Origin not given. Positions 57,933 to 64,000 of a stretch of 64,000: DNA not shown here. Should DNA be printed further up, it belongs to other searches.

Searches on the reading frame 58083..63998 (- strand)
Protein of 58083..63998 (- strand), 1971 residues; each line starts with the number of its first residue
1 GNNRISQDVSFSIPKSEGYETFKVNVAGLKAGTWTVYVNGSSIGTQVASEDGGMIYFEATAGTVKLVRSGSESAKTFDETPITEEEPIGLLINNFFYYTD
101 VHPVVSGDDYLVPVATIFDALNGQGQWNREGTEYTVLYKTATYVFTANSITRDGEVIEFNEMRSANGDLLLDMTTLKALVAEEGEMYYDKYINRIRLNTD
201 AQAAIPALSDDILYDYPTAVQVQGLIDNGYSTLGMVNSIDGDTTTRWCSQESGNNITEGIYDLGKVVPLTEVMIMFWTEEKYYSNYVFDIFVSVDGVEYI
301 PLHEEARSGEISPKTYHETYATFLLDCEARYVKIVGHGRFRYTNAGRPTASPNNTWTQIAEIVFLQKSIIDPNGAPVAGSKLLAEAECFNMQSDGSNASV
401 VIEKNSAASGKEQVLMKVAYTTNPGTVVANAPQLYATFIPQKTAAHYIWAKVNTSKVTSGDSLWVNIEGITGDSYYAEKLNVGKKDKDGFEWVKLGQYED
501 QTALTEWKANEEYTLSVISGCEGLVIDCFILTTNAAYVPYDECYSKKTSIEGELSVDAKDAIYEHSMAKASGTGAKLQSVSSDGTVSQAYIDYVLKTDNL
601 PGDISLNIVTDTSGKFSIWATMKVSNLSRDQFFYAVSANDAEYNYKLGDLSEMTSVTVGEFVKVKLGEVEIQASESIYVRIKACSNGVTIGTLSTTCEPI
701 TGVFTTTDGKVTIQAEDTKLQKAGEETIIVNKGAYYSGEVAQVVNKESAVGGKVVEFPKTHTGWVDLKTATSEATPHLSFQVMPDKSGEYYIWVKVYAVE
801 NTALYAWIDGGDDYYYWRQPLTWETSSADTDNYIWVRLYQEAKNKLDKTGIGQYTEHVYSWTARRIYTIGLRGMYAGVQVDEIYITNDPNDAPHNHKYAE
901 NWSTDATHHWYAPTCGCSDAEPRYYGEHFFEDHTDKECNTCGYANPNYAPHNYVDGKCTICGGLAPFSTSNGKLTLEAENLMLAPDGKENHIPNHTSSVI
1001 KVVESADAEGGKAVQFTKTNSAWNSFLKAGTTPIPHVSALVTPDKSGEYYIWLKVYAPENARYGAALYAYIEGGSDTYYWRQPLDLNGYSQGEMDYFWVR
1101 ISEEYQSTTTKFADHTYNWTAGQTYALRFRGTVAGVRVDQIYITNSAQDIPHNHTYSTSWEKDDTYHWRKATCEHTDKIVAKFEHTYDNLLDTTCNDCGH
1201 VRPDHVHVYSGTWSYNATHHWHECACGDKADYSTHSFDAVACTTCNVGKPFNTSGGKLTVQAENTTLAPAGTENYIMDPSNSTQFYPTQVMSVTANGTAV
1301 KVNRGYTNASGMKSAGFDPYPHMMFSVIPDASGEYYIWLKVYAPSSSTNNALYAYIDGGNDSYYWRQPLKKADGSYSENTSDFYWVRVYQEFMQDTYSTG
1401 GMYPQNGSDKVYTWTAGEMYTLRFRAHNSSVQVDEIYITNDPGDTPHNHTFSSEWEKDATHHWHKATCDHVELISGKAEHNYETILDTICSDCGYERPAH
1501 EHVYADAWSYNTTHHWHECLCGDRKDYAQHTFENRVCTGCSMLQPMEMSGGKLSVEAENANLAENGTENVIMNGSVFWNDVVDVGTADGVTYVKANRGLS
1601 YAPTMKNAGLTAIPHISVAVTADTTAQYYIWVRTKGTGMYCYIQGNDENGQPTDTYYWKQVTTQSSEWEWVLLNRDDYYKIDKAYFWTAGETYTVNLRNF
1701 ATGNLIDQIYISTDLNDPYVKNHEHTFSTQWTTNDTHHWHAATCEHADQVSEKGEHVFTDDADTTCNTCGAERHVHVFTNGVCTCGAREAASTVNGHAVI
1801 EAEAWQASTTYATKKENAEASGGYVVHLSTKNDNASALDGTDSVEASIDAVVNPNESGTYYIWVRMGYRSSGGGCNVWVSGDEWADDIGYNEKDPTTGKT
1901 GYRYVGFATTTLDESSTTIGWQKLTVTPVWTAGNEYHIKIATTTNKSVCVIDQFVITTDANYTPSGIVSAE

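Call 72: search_protein_families(library=pfam, proteins=[window:58083-63998:-], max_evalue=0.001)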
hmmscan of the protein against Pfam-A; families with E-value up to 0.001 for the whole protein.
window:58083-63998:- (1971 aa): 4 families
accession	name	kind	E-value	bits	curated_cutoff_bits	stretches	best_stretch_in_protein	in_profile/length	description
PF00754.31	F5_F8_type_C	-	1.6e-08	35.2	28.2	1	237-345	16-115/127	F5/8 type C domain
PF18675.7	HepII_C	-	3e-08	34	26.1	1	4-68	25-88/88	Heparinase II C-terminal domain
PF22633.2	F5_F8_type_C_2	-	4.4e-06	27.7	27.8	1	237-334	1-91/91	NedA-like, galactose-binding domain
PF07833.16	Cu_amine_oxidN1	-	8.7e-05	22.9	24.2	0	93-149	3-59/108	Copper amine oxidase N-terminal domain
